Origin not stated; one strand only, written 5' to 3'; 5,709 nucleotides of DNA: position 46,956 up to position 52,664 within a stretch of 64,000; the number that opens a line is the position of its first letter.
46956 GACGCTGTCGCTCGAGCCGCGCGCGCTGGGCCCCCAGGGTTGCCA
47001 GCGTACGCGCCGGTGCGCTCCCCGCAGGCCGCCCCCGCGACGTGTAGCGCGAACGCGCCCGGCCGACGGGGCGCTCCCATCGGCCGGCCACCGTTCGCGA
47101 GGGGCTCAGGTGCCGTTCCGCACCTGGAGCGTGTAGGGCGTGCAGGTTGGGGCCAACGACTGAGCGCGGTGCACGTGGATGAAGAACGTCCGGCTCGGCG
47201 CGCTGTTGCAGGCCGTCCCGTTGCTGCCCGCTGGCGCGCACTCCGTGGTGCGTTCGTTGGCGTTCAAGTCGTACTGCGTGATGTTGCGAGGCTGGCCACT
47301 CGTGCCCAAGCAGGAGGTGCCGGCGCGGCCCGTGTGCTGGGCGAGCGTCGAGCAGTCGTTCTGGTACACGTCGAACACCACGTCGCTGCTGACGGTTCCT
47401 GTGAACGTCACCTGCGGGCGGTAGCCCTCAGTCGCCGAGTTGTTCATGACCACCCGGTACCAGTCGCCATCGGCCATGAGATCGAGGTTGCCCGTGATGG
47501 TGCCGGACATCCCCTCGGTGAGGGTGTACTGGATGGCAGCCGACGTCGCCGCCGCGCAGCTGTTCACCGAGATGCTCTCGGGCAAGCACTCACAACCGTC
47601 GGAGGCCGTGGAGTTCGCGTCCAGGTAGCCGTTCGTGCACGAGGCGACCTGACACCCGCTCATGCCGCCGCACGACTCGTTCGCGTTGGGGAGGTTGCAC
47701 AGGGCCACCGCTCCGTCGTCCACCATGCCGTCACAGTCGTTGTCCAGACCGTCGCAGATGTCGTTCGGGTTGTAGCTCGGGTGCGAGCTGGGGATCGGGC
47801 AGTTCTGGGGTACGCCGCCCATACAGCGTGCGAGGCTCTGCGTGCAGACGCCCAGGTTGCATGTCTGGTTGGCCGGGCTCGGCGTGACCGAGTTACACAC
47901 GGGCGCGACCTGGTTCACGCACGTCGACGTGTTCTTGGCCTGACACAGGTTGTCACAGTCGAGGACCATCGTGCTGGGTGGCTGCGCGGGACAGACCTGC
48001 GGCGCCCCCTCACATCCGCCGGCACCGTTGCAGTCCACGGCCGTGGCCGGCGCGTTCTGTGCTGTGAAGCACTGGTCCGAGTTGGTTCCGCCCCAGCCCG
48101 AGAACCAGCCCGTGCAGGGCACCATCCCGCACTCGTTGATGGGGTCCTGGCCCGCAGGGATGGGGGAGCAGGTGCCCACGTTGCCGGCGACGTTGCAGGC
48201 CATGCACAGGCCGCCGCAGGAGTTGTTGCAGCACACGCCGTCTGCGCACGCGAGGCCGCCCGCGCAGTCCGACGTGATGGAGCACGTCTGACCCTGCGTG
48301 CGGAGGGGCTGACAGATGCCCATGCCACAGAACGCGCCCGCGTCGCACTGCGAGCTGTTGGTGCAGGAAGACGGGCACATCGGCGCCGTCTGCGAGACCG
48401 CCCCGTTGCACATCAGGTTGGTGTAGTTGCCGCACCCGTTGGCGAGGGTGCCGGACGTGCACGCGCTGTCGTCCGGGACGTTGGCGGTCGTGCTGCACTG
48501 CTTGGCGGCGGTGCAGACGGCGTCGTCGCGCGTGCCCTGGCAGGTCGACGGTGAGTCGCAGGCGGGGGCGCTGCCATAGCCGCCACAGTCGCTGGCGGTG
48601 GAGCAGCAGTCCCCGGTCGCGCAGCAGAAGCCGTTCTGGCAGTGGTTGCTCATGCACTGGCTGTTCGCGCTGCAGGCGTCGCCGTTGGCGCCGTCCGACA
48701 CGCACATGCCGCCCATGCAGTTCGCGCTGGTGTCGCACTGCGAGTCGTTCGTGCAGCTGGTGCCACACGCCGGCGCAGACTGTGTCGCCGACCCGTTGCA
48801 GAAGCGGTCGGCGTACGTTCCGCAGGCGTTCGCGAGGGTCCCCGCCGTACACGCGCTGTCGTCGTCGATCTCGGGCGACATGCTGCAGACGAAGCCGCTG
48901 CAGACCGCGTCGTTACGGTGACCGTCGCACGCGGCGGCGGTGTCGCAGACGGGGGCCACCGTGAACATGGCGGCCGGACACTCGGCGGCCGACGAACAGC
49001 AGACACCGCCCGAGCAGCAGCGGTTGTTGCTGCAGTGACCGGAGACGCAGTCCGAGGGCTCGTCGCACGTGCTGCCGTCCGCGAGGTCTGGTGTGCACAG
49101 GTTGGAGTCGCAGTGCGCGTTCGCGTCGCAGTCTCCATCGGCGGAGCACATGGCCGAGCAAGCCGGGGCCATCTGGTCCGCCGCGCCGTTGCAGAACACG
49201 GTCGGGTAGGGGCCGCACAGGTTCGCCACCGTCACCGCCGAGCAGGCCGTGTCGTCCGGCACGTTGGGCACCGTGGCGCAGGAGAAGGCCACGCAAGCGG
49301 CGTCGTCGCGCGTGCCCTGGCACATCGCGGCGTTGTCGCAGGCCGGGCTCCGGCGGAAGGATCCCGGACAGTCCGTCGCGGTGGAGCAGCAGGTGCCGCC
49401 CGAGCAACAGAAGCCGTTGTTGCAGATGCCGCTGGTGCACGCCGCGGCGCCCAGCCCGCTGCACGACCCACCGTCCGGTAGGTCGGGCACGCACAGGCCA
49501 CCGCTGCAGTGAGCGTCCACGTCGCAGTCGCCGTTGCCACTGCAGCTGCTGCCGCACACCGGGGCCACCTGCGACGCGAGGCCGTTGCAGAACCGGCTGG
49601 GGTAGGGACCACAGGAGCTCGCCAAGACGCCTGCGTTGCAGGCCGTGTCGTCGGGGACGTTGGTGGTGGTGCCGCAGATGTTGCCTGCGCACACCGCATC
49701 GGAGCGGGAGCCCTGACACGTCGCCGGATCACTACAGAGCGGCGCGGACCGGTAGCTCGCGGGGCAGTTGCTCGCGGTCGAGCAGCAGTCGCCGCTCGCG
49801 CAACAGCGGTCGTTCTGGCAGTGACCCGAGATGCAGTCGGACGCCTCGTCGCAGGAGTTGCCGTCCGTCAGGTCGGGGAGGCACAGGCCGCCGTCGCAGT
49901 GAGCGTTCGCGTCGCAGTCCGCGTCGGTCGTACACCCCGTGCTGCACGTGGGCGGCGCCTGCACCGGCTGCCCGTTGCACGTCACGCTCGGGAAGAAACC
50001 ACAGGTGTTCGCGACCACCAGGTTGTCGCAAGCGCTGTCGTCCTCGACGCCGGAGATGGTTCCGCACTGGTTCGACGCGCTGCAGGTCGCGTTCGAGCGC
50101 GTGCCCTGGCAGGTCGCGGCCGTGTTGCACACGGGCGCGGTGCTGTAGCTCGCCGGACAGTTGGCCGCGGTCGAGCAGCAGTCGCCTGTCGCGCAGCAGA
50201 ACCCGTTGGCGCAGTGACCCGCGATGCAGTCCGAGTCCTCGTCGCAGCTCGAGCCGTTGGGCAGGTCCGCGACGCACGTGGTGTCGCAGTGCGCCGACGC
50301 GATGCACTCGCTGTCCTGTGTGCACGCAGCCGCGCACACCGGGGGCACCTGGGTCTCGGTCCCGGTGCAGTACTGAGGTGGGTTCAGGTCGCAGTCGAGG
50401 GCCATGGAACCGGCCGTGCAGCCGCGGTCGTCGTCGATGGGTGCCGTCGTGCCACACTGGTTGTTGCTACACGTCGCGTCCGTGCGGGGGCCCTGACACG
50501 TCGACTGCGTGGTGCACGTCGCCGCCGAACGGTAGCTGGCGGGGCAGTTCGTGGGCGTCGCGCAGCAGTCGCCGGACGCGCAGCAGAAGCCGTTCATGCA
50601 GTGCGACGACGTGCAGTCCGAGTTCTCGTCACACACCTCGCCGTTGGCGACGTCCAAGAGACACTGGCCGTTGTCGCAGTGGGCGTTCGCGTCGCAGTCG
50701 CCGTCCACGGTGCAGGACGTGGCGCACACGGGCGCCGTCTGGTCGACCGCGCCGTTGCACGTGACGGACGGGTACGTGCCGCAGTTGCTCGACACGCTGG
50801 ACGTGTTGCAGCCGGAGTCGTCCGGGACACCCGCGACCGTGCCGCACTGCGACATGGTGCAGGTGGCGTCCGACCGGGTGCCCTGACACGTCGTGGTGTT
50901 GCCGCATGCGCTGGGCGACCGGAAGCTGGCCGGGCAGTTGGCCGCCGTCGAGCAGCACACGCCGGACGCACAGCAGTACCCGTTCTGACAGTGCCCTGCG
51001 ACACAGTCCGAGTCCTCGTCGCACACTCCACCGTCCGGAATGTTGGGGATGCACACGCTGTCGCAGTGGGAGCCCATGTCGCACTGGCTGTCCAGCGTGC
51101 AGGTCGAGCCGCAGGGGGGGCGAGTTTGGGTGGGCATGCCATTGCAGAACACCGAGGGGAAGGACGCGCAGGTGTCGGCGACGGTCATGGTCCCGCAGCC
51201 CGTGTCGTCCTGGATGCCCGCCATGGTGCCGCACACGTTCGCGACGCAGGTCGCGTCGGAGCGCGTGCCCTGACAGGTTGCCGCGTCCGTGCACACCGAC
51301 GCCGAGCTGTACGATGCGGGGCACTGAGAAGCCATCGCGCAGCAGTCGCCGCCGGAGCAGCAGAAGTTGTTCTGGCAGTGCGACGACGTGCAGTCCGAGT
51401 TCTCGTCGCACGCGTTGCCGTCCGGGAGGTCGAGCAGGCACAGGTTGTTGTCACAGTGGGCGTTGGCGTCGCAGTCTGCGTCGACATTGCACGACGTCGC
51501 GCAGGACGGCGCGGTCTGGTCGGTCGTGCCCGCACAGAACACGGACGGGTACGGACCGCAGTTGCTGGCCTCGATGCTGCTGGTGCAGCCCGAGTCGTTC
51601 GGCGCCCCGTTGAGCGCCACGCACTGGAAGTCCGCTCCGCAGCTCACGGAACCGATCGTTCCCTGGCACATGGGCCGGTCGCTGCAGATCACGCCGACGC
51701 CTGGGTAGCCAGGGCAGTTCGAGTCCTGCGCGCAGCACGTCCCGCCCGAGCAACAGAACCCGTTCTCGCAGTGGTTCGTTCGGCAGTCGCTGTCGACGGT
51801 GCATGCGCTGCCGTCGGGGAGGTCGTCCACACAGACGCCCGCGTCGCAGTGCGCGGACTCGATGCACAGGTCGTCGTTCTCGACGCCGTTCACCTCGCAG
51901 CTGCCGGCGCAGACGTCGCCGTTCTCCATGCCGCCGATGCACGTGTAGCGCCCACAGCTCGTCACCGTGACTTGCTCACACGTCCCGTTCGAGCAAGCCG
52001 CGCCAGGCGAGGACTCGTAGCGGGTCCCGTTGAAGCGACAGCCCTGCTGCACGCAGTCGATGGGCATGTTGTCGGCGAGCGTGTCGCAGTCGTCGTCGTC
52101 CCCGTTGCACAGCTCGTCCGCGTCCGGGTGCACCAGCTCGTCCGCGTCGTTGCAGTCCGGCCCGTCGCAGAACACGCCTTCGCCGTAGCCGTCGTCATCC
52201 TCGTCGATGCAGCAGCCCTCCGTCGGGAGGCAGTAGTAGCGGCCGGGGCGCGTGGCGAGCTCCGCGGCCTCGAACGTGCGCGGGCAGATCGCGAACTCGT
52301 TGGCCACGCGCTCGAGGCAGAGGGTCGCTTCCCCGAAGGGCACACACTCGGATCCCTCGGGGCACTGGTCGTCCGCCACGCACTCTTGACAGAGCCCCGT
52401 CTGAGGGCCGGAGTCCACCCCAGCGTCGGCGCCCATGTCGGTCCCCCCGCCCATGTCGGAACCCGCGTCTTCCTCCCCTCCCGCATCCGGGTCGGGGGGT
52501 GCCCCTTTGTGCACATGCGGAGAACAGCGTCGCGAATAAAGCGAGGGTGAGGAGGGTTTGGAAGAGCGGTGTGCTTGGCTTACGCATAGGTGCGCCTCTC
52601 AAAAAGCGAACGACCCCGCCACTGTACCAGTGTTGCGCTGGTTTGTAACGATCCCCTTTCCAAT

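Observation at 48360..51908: Nine-plus tandem ~130-aa modules with ~20 cysteines each, an apparently unassigned Cys-rich repeat architecture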

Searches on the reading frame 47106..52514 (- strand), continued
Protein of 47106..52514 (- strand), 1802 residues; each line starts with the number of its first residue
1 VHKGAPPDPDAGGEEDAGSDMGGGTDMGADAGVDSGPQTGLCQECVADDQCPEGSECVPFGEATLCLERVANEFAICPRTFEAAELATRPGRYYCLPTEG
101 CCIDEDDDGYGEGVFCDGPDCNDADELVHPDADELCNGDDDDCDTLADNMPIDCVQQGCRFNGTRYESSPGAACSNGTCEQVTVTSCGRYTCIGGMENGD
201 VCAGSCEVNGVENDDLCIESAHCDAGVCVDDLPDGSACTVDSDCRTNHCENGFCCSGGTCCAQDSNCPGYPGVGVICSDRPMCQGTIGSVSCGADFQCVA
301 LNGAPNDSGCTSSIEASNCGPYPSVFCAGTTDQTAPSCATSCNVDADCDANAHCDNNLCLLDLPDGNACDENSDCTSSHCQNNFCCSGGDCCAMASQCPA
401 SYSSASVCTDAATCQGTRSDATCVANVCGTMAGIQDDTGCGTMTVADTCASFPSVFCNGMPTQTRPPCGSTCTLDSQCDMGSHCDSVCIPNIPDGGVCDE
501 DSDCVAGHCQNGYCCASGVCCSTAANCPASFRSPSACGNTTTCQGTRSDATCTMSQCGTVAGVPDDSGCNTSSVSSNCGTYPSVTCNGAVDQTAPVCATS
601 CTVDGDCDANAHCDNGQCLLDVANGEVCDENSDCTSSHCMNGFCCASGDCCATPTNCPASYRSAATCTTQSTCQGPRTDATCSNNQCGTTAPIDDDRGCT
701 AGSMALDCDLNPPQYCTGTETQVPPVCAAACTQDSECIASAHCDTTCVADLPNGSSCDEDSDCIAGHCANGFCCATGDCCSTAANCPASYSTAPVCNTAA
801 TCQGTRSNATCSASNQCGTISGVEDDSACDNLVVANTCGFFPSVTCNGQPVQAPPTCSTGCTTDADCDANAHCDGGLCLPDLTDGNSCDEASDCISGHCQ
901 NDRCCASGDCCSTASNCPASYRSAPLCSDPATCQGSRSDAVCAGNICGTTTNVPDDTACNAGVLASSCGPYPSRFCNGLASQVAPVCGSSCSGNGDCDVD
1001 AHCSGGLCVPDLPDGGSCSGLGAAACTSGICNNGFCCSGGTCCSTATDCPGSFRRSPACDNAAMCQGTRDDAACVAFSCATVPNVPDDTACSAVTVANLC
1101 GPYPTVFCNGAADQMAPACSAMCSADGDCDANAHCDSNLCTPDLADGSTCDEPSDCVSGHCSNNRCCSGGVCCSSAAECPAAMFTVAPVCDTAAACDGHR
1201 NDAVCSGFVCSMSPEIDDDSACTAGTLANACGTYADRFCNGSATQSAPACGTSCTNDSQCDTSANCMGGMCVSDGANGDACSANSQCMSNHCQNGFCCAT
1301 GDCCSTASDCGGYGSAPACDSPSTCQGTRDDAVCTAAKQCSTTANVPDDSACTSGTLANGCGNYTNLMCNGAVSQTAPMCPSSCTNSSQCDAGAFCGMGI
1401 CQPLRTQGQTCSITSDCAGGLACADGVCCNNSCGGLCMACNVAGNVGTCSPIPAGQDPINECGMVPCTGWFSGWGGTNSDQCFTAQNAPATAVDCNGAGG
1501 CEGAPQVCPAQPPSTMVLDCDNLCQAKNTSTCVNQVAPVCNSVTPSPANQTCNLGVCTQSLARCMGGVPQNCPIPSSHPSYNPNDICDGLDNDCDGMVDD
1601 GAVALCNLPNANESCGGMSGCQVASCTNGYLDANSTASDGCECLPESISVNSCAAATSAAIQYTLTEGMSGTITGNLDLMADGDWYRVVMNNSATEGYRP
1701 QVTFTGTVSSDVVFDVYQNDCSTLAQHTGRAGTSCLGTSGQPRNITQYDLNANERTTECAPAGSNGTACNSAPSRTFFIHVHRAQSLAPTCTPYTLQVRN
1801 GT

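Call 42: find_encoding_contigs(protein=P0051, flank=6000, max_places=1)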
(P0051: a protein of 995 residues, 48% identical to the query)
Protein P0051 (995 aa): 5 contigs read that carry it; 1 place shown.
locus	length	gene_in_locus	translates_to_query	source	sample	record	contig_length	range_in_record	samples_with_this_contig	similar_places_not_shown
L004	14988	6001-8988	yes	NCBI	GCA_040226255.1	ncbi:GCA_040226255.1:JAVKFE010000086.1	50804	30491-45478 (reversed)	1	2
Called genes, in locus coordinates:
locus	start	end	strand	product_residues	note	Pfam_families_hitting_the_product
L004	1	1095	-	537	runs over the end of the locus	PF00171:Aldedh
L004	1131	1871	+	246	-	-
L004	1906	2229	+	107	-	-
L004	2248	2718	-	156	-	PF07238:PilZ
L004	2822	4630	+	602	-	PF01839:FG-GAP (faint), PF13517:FG-GAP_3, PF07593:UnbV_ASPIC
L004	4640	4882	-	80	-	-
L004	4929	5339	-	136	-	-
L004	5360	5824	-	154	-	PF01814:Hemerythrin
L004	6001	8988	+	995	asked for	PF11617:Cu-binding_MopE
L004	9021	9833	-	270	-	PF00561:Abhydrolase_1, PF12146:Hydrolase_4, PF12697:Abhydrolase_6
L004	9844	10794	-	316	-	PF13472:Lipase_GDSL_2 (faint)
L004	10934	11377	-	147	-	-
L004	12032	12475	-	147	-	-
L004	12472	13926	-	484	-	-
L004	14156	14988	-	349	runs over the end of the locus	PF00231:ATP-synt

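Call 75: list_cluster_members(proteins=[P0001])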
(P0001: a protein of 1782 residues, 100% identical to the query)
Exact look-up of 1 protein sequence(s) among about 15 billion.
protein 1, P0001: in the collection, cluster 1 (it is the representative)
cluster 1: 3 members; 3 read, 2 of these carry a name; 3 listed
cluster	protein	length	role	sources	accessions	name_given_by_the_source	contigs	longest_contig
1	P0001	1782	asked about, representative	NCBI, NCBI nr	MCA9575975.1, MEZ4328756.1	MAG: hypothetical protein R3B40_26260 [Polyangiales bacterium] | hypothetical protein [Myxococcales bacterium]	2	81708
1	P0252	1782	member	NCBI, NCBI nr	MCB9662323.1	MAG: hypothetical protein H6726_32085 [Sandaracinaceae bacterium] | hypothetical protein [Sandaracinaceae bacterium]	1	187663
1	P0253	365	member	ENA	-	-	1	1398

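Call 76: find_encoding_contigs(protein=P0252, flank=1500, max_places=3)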
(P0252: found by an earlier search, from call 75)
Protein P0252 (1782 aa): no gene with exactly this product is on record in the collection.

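Call 77: find_encoding_contigs(protein=P0001, flank=1500, max_places=4)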
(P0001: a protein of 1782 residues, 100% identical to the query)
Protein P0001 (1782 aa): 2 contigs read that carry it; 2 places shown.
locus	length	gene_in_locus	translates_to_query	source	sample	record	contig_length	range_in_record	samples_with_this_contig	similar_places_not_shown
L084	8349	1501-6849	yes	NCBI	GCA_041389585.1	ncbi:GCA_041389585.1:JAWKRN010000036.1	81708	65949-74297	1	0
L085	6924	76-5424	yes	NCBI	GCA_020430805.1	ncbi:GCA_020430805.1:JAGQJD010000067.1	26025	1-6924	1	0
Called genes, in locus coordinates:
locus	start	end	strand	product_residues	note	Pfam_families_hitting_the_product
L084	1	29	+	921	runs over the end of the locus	PF05762:VWA_CoxE (faint), PF00092:VWA (weak), PF09967:DUF2201 (faint), PF13519:VWA_2, PF07090:GATase1_like (faint), PF00092:VWA, PF13519:VWA_2, PF13768:VWA_3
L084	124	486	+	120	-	PF21157:DksA_N, PF01258:zf-dskA_traR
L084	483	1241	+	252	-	PF13577:SnoaL_4 (faint), PF14534:DUF4440 (faint), PF12680:SnoaL_2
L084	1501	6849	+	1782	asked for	-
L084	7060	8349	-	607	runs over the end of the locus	PF01590:GAF, PF13185:GAF_2, PF13492:GAF_3, PF01590:GAF, PF13185:GAF_2, PF13492:GAF_3, PF00512:HisKA, PF02518:HATPase_c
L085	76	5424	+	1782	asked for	-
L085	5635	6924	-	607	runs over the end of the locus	PF01590:GAF, PF13185:GAF_2, PF13492:GAF_3, PF01590:GAF, PF13185:GAF_2, PF13492:GAF_3, PF00512:HisKA, PF02518:HATPase_c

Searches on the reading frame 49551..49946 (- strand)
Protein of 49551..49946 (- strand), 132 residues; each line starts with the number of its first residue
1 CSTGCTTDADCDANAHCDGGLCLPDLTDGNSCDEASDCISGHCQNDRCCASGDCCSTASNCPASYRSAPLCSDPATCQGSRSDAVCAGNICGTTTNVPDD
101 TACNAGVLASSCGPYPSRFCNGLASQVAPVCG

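Call 25: predict_structure(alignment_id=A2)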
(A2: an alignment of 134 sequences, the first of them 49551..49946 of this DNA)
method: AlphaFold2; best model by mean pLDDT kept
length: 132 residues; sequences in the alignment: 134
mean_pLDDT: 97.1   pTM: 0.81
mean pLDDT of the five models: 97.1, 97.0, 96.9, 96.8, 96.7
residues with pLDDT >= 90: 128; 70-90: 2; 50-70: 2; < 50: 0
segments of 3 or more residues with pLDDT < 50: none
pLDDT, mean of each block of 10 residues (from residue 1): 87 96 98 98 98 98 98 98 99 99 98 98 98 92
secondary structure, 60 per line:
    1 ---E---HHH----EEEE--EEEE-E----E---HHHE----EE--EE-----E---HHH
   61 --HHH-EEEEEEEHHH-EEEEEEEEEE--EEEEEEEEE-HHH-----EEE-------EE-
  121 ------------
elements in order: E15-18 E21-24 E67-73 E78-87 E90-98 E108-110

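Call 33: fold_search(model_id=the predicted structure, library=pdb)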
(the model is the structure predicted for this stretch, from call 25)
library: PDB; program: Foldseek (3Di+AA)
matches with E <= 10: 13; with E <= 0.001: 0
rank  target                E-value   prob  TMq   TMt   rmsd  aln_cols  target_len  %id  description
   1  2y8r_B                1.5e+00  0.08  0.15  0.06   5.2        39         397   23  Crystal structure of apo AMA1 mutant (Tyr230Ala) from Toxoplasma gondii (released 2011-08-03)
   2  4yiz_A                1.8e+00  0.07  0.15  0.06   5.3        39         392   23  Crystal structure of engineered TgAMA1 lacking the DII loop in complex with an Eimeria tenella RON2D3 peptide (released 2015-05-20)
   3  2y8t_A                1.9e+00  0.07  0.15  0.06   5.3        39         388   23  Co-structure of AMA1 with a surface exposed region of RON2 from Toxoplasma gondii (released 2011-08-03)
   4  2l1q_MODEL_1_A        3.1e+00  0.35  0.19  0.57   1.9        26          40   35  Solution structure of human Liver Expressed Antimicrobial Peptide 2 (released 2010-09-22)
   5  2y8s_A                3.5e+00  0.04  0.14  0.06   5.8        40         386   22  Co-structure of an AMA1 mutant (Y230A) with a surface exposed region of RON2 from Toxoplasma gondii (released 2011-08-03)
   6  2x2z_E                4.3e+00  0.04  0.16  0.07   5.0        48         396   21  Crystal structure AMA1 from Toxoplasma gondii (released 2010-03-16)
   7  2x2z_A                4.6e+00  0.04  0.15  0.06   5.2        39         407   23  Crystal structure AMA1 from Toxoplasma gondii (released 2010-03-16)
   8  2y8r_A                4.9e+00  0.04  0.14  0.06   5.1        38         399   21  Crystal structure of apo AMA1 mutant (Tyr230Ala) from Toxoplasma gondii (released 2011-08-03)
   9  4apl_B                5.5e+00  0.03  0.15  0.06   5.3        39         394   23  Crystal Structure of AMA1 from Neospora caninum (released 2012-12-05)
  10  4apl_A                7.1e+00  0.02  0.14  0.07   5.8        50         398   22  Crystal Structure of AMA1 from Neospora caninum (released 2012-12-05)
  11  4apl_D                8.1e+00  0.02  0.14  0.06   5.2        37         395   24  Crystal Structure of AMA1 from Neospora caninum (released 2012-12-05)
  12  1gkn_MODEL_1_A        8.6e+00  0.04  0.11  0.12   3.2        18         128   22  Structure Determination and Rational Mutagenesis reveal binding surface of immune adherence receptor, CR1 (CD3 (released 2002-04-18)
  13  9rpt_C                9.1e+00  0.04  0.14  0.08   2.2        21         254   19  Cryo-EM structure of the open state of Shigella flexneri LptDE bound by the RBP of Oekolampad phage (released 2025-12-10)

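Call 57: search_solved_structures(query=A2, max_evalue=1)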
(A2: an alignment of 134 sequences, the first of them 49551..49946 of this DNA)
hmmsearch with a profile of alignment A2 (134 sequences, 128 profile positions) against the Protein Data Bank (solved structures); distinct sequences matched with E-value up to 1: 1.
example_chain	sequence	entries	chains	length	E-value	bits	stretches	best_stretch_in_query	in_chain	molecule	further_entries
7ea5_K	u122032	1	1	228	0.0086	19.6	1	19-87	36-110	Histone-lysine N-methyltransferase, H3 lysine-36 specific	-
